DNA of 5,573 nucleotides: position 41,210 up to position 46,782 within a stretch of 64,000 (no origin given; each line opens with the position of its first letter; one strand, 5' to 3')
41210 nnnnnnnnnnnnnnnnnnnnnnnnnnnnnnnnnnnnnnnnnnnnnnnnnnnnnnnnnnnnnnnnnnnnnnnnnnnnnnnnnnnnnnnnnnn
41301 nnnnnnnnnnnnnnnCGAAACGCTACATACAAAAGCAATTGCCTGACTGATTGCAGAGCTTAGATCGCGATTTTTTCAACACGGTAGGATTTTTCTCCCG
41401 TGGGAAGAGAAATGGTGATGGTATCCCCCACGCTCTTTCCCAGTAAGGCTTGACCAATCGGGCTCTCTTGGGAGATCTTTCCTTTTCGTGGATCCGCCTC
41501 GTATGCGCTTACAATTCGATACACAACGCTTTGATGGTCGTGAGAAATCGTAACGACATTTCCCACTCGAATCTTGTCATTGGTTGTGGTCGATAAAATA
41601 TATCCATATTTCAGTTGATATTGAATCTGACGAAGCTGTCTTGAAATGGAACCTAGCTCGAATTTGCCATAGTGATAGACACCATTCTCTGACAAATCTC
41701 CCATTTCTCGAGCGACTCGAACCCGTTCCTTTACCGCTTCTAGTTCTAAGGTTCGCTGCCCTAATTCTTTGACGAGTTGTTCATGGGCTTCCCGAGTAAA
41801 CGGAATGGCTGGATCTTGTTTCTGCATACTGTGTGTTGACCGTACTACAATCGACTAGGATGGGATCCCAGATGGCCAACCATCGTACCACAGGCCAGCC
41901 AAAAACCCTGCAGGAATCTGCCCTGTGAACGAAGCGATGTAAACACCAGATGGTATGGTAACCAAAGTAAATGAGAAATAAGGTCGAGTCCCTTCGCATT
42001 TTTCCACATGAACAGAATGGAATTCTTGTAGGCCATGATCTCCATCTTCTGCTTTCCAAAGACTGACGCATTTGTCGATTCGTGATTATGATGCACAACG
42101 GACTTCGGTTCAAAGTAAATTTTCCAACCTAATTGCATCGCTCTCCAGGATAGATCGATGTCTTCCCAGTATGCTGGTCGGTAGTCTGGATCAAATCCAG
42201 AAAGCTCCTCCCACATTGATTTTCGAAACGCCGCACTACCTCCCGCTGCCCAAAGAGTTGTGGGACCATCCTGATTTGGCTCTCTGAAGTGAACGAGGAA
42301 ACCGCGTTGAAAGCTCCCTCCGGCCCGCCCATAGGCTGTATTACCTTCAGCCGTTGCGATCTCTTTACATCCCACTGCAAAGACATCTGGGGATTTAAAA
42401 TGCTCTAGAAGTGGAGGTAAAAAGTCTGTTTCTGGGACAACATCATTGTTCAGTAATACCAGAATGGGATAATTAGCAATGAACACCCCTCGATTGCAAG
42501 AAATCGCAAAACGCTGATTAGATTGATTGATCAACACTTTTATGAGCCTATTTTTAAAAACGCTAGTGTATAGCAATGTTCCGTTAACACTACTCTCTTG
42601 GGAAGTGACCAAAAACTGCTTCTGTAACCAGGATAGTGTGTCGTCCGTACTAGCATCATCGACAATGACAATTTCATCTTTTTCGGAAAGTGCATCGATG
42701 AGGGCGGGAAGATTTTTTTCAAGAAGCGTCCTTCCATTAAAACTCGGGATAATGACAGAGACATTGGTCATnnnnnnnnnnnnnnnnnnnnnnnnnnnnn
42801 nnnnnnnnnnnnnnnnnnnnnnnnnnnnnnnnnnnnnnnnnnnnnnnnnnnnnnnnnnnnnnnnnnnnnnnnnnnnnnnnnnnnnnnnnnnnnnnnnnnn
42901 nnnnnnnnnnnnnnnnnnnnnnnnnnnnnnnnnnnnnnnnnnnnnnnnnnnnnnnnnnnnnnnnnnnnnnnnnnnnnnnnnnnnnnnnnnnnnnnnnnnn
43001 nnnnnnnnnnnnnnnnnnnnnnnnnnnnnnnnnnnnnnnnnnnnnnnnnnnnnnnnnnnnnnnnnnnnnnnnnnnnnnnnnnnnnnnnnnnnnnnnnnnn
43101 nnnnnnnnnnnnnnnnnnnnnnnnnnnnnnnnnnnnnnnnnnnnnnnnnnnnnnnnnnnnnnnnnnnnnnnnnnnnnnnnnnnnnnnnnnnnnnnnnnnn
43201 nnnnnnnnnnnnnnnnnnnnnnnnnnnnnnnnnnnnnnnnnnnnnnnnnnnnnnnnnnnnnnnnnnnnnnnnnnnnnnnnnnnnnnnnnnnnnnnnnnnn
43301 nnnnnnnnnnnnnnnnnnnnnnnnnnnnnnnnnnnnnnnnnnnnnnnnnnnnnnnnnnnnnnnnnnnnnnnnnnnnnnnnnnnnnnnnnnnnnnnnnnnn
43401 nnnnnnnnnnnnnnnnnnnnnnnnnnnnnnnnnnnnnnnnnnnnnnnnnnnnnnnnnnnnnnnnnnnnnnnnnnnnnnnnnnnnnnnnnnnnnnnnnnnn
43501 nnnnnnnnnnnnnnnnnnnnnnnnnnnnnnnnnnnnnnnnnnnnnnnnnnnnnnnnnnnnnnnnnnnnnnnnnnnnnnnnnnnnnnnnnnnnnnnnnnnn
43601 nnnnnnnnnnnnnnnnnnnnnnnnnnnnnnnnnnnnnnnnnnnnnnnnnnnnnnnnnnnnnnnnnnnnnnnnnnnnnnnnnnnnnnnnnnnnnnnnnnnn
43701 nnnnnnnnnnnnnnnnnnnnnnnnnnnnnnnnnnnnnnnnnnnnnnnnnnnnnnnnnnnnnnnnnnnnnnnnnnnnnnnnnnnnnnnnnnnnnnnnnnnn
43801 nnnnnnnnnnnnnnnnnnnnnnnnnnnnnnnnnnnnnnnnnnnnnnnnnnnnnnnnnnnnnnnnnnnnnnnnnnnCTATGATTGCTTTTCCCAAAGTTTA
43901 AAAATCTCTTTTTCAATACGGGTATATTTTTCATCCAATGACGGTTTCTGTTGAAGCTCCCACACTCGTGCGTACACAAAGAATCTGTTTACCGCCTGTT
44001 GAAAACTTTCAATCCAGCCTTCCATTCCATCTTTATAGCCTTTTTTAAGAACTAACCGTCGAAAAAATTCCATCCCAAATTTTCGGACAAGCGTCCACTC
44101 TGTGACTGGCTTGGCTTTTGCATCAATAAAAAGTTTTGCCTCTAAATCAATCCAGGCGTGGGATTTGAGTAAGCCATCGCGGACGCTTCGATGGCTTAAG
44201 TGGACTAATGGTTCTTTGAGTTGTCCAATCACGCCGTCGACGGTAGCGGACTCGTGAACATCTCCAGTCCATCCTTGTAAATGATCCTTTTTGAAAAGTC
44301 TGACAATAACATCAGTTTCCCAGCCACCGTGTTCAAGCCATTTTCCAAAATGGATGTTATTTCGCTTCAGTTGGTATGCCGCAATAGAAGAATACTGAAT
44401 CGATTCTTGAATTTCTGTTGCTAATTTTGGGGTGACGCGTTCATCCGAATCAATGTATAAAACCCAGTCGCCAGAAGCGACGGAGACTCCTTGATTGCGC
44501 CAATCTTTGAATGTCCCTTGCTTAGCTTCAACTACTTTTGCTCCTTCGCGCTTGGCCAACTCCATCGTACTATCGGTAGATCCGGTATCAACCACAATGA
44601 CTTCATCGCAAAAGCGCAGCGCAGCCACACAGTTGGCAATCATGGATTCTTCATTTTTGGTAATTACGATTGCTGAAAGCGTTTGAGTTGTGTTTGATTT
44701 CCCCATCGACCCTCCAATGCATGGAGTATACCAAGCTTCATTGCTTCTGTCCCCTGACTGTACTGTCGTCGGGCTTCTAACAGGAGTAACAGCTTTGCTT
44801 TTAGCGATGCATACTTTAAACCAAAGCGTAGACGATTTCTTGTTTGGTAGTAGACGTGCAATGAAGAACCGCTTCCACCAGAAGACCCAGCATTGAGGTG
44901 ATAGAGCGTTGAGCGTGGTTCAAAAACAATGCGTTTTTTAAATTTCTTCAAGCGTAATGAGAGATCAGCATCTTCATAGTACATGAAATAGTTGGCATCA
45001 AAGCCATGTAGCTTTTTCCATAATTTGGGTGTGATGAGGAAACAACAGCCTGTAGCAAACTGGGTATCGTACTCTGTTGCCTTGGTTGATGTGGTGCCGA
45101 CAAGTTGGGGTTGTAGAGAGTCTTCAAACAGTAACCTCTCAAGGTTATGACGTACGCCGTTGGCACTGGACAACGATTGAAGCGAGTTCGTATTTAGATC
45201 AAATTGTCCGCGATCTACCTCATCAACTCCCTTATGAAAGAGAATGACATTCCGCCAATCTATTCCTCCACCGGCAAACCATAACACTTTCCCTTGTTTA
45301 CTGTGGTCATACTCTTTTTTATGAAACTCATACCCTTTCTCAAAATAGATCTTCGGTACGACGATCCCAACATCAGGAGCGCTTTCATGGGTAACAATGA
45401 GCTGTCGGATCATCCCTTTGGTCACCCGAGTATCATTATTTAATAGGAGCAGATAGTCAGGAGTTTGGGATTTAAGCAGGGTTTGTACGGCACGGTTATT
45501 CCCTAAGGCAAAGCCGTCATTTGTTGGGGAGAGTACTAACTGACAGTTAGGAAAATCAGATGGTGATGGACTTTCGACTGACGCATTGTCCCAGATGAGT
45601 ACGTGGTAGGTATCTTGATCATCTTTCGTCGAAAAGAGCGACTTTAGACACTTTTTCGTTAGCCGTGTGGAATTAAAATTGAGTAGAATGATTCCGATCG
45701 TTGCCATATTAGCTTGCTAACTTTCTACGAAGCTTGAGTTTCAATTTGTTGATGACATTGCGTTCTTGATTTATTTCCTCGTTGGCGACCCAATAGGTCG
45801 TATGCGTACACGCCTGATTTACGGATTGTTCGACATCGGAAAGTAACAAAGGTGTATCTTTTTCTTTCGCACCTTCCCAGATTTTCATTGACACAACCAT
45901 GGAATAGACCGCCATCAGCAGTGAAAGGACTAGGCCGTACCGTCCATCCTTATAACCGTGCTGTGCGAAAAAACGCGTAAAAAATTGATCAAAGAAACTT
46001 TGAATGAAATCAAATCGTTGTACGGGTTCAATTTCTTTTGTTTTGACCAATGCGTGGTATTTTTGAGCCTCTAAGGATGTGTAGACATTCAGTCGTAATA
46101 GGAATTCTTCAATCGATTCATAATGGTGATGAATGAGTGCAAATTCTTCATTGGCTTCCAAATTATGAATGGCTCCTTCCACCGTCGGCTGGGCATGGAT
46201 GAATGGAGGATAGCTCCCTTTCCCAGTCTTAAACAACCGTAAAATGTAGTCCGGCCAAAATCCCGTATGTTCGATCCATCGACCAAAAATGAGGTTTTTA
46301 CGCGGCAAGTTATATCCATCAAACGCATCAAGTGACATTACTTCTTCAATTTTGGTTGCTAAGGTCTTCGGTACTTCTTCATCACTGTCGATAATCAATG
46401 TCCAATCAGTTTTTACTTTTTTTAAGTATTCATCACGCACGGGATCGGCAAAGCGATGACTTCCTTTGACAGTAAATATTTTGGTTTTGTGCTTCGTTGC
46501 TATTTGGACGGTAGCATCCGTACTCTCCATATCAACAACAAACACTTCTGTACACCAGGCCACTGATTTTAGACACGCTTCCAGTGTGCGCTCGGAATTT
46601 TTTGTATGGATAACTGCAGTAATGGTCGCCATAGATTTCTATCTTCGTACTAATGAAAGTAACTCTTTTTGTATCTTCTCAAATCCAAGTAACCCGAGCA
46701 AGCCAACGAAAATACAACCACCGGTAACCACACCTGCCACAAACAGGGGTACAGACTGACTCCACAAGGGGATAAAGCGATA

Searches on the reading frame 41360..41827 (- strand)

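Call 7: search_protein_families(library=pfam, proteins=[window:41360-41827:-], max_evalue=0.01)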
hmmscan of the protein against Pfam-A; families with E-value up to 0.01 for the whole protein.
window:41360-41827:- (155 aa): 3 families
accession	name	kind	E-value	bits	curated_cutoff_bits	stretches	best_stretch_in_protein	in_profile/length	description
PF01272.25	GreA_GreB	-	6.8e-24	84.1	26.9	1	82-153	2-75/77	Transcription elongation factor, GreA/GreB, C-term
PF03449.20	GreA_GreB_N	-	9.3e-14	51.8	24.5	1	8-73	1-67/71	Transcription elongation factor, N-terminal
PF02359.24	CDC48_N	-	0.0028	18.2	35.1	1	85-140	28-81/85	Cell division protein 48 (CDC48), N-terminal domain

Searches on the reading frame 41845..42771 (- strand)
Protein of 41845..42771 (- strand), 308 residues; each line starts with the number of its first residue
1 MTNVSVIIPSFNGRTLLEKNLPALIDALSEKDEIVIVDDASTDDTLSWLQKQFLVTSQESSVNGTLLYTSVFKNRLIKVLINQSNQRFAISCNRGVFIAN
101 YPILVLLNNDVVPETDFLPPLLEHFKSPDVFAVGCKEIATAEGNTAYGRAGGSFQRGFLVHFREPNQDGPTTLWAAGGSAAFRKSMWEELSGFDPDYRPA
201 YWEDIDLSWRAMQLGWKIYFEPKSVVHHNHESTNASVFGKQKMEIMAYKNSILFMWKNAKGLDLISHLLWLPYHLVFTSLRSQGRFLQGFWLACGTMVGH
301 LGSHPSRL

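Call 7: search_protein_families(library=pfam, proteins=[window:41845-42771:-], max_evalue=0.01)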
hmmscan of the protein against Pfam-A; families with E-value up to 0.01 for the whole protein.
window:41845-42771:- (308 aa): 4 families
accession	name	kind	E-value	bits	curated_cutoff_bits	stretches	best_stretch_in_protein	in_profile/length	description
PF00535.33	Glycos_transf_2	-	4.6e-20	72.7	23.3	1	5-189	1-166/168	Glycosyl transferase family 2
PF13641.12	Glyco_tranf_2_3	-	1e-13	52.3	27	1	4-237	3-220/230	Glycosyltransferase like family 2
PF13632.12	Glyco_trans_2_3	-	1.6e-12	48.1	27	1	104-249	2-144/198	Glycosyl transferase family group 2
PF18444.7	RRM_9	-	0.00035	20.8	25.9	1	38-89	9-60/70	RNA recognition motif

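Call 11: search_protein_families(library=ncbifam, proteins=[window:41845-42771:-], max_evalue=0.001)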
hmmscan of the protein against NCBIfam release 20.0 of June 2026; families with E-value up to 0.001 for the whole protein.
window:41845-42771:- (308 aa): 12 families
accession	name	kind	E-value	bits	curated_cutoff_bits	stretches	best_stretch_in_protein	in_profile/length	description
TIGR03965.1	mycofact_glyco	equivalog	1.4e-21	76.9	280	1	2-238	74-290/467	mycofactocin biosynthesis glycosyltransferase MftF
NF041875.1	EPS_EpsD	equivalog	5.3e-17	62.2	370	1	4-234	1-212/325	exopolysaccharide biosynthesis glycosyltransferase EpsD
TIGR03937.1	PgaC_IcaA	equivalog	1.3e-13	50.7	422.3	1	3-226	46-248/407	poly-beta-1,6-N-acetyl-D-glucosamine synthase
TIGR04283.1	glyco_like_mftF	equivalog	1.2e-10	41.4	182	1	4-125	1-97/221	TIGR04283 family arsenosugar biosynthesis glycosyltransferase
NF053739.1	GlytfEpsEBac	equivalog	1.8e-07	30.5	450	1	3-222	2-196/265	glycosyltransferase EpsE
NF047683.1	TeichurnBiosyTuaG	equivalog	9.9e-07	28.6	400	1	3-51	7-55/252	teichuronic acid biosynthesis protein TuaG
NF007482.0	PRK10073.1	equivalog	1.5e-06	27.4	423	1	2-49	6-53/334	glycosyltransferase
NF038299.1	EPS_HpsN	equivalog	2.4e-05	23.4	425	0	173-258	163-253/317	hormogonium polysaccharide biosynthesis glycosyltransferase HpsN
NF038302.1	EPS_HpsE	equivalog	6.4e-05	22.1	300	0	3-51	2-53/307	hormogonium polysaccharide biosynthesis glycosyltransferase HpsE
NF045692.1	OglycostaseCruG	equivalog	0.00015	20.8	600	0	2-51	41-90/386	2'-O-glycosyltransferase CruG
NF050050.1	ProtGlycPglI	equivalog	0.00025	20.5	500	1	1-51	1-51/306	GalNAc(5)-diNAcBac-PP-undecaprenol beta-1,3-glucosyltransferase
NF041394.1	GtaseAglG_Halo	equivalog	0.0007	19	440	0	77-198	59-179/304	glucosyl-dolichyl phosphate glucuronosyltransferase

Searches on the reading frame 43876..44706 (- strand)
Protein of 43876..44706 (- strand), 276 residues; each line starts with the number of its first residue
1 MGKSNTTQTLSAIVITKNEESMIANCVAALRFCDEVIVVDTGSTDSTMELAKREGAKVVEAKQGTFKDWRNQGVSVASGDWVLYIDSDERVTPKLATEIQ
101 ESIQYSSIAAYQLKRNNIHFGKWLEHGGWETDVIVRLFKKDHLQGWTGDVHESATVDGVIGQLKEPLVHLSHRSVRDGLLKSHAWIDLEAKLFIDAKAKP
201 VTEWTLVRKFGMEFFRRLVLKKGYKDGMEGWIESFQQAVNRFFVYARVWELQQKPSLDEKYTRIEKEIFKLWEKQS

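Call 8: search_protein_families(library=pfam, proteins=[window:43876-44706:-], max_evalue=0.01)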
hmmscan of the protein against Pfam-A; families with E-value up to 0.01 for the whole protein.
window:43876-44706:- (276 aa): 3 families
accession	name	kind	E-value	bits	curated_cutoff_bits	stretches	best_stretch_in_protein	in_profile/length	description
PF00535.33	Glycos_transf_2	-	3e-17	63.5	23.3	1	11-126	1-128/168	Glycosyl transferase family 2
PF13704.12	Glyco_tranf_2_4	-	2.9e-06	28.1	27.5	1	17-90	1-83/98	Glycosyl transferase family 2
PF10111.15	Glyco_tranf_2_2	-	0.0013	18.7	27.3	1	23-95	15-98/276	Glycosyltransferase like family 2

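Call 11: search_protein_families(library=ncbifam, proteins=[window:43876-44706:-], max_evalue=0.001)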
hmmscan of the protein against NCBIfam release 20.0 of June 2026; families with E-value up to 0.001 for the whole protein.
window:43876-44706:- (276 aa): 10 families
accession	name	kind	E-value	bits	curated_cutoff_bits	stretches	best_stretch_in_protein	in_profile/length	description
TIGR04283.1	glyco_like_mftF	equivalog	2.9e-14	53.2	182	1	10-114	1-110/221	TIGR04283 family arsenosugar biosynthesis glycosyltransferase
NF010496.0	PRK13915.1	equivalog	2.7e-11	43.1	262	1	6-98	29-137/307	glucosyl-3-phosphoglycerate synthase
NF007482.0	PRK10073.1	equivalog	1e-09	37.9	423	1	5-98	3-105/334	glycosyltransferase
TIGR04195.1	S_glycosyl_SunS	equivalog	1.9e-09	36.9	350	1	7-91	56-144/421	SunS family peptide S-glycosyltransferase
TIGR04182.1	glyco_TIGR04182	equivalog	4.5e-09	36.1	325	1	12-103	4-97/293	S-layer glycoprotein N-glycosyltransferase AglJ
TIGR03965.1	mycofact_glyco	equivalog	3.9e-07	29.3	280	1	7-93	73-169/467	mycofactocin biosynthesis glycosyltransferase MftF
NF041875.1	EPS_EpsD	equivalog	8e-07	28.8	370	1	12-97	3-98/325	exopolysaccharide biosynthesis glycosyltransferase EpsD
NF058614.1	PPMAGASynPpgS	equivalog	5e-05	22.8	370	1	13-60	5-53/226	polyprenyl-phospho-N-acetylgalactosaminyl synthase PpgS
TIGR04009.1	wcaE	equivalog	0.00055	19.3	369.2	0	25-96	25-100/248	colanic acid biosynthesis glycosyltransferase WcaE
NF041391.1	DPhHxTase_Halo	equivalog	0.00093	18.2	375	0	34-89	25-79/213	dolichyl-phosphate hexose transferase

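Call 34: search_solved_structures(query=window:43876-44706:-, max_evalue=0.001)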
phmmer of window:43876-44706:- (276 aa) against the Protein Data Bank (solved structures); distinct sequences matched with E-value up to 0.001: 4.
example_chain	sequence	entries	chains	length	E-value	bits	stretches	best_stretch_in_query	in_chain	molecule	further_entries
22ao_A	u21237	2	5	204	7.9e-17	64.7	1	9-101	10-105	GmaR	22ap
7msk_A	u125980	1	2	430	1.5e-07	34.2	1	11-93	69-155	Glyco_trans_2-like domain-containing protein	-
7msp_A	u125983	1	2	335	6.1e-06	29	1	5-92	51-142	SPbeta prophage-derived glycosyltransferase SunS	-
7msn_A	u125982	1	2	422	8.8e-06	28.5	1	5-92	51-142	SPbeta prophage-derived glycosyltransferase SunS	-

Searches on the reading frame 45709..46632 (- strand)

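Call 8: search_protein_families(library=pfam, proteins=[window:45709-46632:-], max_evalue=0.01)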
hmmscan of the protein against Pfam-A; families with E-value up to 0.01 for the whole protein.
window:45709-46632:- (307 aa): 2 families
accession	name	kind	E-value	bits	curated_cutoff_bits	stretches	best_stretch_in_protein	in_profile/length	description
PF00535.33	Glycos_transf_2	-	2.7e-10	40.9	23.3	1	6-102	2-106/168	Glycosyl transferase family 2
PF13704.12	Glyco_tranf_2_4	-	0.0016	19.3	27.5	1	16-85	6-82/98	Glycosyl transferase family 2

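Call 11: search_protein_families(library=ncbifam, proteins=[window:45709-46632:-], max_evalue=0.001)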
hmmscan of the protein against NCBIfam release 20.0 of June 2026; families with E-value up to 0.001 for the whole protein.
window:45709-46632:- (307 aa): 3 families
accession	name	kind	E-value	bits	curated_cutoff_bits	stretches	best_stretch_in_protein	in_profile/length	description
TIGR04182.1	glyco_TIGR04182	equivalog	2.2e-05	24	325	1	4-88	2-86/293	S-layer glycoprotein N-glycosyltransferase AglJ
TIGR04195.1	S_glycosyl_SunS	equivalog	3.1e-05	23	350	1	2-101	57-157/421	SunS family peptide S-glycosyltransferase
TIGR04283.1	glyco_like_mftF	equivalog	0.00011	21.9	182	1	6-99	3-97/221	TIGR04283 family arsenosugar biosynthesis glycosyltransferase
